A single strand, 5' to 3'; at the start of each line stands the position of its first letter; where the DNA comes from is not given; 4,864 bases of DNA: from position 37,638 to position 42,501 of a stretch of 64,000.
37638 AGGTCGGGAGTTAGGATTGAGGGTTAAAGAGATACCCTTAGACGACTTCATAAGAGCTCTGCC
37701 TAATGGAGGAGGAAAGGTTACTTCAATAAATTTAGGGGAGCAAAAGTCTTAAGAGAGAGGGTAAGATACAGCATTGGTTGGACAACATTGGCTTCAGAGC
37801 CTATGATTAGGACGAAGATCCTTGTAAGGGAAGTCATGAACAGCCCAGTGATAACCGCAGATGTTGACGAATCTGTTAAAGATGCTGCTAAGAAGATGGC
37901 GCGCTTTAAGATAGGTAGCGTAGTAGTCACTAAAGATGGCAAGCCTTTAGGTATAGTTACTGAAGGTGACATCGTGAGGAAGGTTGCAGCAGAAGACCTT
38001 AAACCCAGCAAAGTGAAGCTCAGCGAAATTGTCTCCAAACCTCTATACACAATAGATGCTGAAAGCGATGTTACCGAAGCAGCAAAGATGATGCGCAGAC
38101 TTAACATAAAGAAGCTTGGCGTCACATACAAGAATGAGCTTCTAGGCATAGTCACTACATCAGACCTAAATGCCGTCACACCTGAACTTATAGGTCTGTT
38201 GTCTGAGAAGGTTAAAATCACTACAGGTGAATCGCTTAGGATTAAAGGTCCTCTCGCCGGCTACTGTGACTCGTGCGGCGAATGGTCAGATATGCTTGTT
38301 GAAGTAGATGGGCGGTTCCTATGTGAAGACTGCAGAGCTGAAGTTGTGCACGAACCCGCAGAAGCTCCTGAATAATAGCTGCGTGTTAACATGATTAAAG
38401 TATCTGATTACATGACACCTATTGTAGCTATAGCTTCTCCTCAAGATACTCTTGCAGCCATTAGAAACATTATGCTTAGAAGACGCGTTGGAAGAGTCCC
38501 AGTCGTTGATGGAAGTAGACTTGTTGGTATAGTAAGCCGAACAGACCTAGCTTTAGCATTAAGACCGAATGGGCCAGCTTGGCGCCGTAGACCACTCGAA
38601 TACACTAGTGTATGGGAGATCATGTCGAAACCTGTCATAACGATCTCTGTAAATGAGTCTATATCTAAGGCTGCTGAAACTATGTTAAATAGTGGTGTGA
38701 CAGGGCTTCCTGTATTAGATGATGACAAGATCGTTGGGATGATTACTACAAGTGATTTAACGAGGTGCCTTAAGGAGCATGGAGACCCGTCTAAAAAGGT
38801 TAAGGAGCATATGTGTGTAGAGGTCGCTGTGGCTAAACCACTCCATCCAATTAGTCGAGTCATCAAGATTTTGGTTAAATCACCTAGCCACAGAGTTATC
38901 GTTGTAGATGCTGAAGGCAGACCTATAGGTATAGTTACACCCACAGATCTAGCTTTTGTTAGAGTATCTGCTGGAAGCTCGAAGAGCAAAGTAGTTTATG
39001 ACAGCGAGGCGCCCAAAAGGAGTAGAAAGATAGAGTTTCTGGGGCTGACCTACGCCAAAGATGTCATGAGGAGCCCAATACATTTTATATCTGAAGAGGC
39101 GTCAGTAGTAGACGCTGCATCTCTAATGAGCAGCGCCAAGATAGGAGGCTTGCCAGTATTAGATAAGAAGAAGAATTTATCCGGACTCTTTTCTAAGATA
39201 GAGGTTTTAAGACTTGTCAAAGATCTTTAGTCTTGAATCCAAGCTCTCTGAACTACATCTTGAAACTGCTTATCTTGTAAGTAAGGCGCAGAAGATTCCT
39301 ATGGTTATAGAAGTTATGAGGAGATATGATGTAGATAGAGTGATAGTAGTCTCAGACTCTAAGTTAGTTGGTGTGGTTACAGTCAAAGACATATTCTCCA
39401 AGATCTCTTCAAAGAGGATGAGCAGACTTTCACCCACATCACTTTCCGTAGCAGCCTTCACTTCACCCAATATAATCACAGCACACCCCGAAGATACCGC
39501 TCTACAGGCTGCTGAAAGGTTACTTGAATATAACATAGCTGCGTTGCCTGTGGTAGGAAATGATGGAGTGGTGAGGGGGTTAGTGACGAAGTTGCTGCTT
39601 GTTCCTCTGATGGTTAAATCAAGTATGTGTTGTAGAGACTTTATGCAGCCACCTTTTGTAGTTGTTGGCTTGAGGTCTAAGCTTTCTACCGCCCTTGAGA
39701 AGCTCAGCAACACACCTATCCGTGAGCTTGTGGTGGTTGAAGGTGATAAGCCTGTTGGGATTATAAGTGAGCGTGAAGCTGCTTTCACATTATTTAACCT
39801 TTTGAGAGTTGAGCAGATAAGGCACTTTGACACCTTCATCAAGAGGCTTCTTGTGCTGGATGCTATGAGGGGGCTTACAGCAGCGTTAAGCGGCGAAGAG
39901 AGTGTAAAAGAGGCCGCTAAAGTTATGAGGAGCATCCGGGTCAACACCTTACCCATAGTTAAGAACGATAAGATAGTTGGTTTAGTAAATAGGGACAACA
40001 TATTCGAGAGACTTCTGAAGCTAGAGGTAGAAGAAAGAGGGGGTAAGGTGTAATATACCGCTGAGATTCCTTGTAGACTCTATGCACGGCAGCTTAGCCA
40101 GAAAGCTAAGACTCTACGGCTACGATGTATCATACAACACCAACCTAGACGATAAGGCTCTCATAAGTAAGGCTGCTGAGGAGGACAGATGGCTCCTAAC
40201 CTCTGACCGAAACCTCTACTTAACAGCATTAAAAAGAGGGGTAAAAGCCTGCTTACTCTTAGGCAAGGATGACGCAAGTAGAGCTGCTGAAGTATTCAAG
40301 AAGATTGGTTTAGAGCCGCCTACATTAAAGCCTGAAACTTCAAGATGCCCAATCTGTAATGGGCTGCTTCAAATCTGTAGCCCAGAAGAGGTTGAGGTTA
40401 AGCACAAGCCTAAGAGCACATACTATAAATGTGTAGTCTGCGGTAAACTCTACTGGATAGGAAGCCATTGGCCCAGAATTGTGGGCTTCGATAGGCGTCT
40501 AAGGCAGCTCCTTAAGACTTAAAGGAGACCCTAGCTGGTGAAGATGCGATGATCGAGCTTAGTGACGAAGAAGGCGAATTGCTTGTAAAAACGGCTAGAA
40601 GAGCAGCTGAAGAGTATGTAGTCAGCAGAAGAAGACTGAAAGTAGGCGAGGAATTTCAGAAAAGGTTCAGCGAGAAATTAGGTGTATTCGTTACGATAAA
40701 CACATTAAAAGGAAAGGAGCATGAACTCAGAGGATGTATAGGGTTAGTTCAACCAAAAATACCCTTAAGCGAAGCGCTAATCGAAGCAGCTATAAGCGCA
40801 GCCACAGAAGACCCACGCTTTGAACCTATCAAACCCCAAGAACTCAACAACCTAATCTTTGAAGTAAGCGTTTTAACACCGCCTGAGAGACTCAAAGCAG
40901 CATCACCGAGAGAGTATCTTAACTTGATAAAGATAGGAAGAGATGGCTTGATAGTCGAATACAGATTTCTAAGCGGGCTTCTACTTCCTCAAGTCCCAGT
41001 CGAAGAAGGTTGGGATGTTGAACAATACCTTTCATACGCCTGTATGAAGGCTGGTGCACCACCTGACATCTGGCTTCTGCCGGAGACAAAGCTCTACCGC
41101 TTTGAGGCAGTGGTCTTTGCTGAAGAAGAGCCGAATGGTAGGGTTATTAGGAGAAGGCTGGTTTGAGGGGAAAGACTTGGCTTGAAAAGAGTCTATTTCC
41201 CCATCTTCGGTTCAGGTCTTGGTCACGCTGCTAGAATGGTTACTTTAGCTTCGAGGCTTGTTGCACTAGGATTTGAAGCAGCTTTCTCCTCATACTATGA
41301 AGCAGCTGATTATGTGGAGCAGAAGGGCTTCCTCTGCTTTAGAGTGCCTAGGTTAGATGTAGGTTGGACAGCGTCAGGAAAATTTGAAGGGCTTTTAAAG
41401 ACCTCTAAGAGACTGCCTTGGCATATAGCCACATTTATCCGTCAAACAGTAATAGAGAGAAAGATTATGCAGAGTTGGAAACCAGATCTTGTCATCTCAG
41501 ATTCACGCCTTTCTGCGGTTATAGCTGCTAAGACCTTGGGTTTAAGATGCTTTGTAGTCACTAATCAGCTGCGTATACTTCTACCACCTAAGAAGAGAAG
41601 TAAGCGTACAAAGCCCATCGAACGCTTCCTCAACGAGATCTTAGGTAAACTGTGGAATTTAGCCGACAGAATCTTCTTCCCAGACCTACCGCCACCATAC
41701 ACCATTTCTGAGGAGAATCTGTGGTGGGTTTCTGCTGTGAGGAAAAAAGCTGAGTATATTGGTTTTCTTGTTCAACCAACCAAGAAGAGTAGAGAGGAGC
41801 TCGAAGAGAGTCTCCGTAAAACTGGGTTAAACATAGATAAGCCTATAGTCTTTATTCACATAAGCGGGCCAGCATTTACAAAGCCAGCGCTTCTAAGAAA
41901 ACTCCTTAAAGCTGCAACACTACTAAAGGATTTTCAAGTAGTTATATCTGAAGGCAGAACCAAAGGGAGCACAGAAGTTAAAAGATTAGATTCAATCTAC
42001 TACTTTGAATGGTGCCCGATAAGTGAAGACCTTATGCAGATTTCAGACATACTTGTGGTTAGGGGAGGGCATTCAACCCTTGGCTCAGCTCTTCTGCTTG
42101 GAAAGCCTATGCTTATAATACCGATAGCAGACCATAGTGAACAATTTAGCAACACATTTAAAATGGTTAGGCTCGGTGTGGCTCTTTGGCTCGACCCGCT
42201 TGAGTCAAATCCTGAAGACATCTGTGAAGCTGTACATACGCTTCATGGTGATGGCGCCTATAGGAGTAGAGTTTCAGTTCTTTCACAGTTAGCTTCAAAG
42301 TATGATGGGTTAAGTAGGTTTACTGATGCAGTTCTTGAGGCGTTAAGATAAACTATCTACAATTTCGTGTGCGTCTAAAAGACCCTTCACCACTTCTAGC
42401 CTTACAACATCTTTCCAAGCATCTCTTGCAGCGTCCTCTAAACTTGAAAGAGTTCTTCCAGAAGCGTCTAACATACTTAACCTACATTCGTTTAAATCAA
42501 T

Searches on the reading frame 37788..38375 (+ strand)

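Call 78: search_protein_families(library=pfam, proteins=[window:37788-38375:+], max_evalue=0.00001)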
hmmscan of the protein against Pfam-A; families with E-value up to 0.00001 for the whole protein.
window:37788-38375:+ (195 aa): 1 family
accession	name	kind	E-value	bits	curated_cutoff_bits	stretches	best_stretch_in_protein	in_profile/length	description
PF00571.33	CBS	-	2.2e-26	92.4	24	2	13-67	1-56/57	CBS domain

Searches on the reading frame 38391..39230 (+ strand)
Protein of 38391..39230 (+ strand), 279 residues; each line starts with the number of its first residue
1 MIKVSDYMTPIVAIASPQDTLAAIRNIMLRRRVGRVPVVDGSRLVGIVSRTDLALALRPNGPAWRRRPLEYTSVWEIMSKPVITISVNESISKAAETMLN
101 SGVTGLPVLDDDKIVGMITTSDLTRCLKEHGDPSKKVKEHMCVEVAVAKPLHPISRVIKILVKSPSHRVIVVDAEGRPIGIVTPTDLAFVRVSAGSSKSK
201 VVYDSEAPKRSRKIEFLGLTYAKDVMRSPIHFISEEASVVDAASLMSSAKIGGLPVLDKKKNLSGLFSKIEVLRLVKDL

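Call 63: search_protein_families(library=ncbifam, proteins=[window:38391-39230:+], max_evalue=1e-20)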
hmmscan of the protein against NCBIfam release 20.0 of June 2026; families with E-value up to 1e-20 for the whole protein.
window:38391-39230:+ (279 aa): 3 families
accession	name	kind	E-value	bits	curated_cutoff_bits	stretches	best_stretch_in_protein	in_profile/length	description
NF041552.1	TF_PrdR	equivalog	2.2e-23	82.4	795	0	72-126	70-124/577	sigma-54 dependent transcriptional regulator PrdR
TIGR01302.1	IMP_dehydrog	equivalog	1.9e-21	76.5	481.5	0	12-148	90-220/450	IMP dehydrogenase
NF041569.1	A-tRNAntase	equivalog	7.4e-21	74.1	1440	0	76-212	313-450/880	A-adding tRNA nucleotidyltransferase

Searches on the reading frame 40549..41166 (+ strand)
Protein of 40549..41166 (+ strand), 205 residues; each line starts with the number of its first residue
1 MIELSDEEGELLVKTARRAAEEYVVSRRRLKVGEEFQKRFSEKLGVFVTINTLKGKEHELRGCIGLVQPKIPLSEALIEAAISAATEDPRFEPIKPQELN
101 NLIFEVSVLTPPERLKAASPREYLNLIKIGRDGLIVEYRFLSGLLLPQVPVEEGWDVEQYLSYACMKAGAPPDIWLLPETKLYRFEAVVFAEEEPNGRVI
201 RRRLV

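Call 78: search_protein_families(library=pfam, proteins=[window:40549-41166:+], max_evalue=0.00001)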
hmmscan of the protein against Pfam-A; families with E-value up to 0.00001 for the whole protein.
window:40549-41166:+ (205 aa): 1 family
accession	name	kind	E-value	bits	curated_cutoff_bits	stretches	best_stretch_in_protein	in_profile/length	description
PF01871.22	AMMECR1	-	2.4e-53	180.5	25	1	13-190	1-168/168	AMMECR1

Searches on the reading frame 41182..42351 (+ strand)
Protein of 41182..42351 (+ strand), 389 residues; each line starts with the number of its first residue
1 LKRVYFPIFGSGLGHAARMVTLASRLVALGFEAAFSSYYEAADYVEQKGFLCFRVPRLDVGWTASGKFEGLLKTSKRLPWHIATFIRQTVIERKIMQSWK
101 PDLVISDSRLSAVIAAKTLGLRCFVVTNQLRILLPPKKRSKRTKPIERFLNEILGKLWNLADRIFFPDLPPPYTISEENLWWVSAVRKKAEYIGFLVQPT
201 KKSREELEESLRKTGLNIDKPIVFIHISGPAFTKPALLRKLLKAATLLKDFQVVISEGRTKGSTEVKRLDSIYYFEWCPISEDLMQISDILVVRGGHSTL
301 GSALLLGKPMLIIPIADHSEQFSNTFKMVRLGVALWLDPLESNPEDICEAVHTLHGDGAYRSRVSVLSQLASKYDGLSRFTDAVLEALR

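Call 63: search_protein_families(library=ncbifam, proteins=[window:41182-42351:+], max_evalue=1e-20)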
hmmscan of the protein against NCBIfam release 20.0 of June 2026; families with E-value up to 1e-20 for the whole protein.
window:41182-42351:+ (389 aa): 1 family
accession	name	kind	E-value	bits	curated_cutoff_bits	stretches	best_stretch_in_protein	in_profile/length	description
TIGR00661.1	MJ1255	subfamily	2.8e-23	82.7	195.9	1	3-342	1-302/321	MJ1255/VC2487 family glycosyltransferase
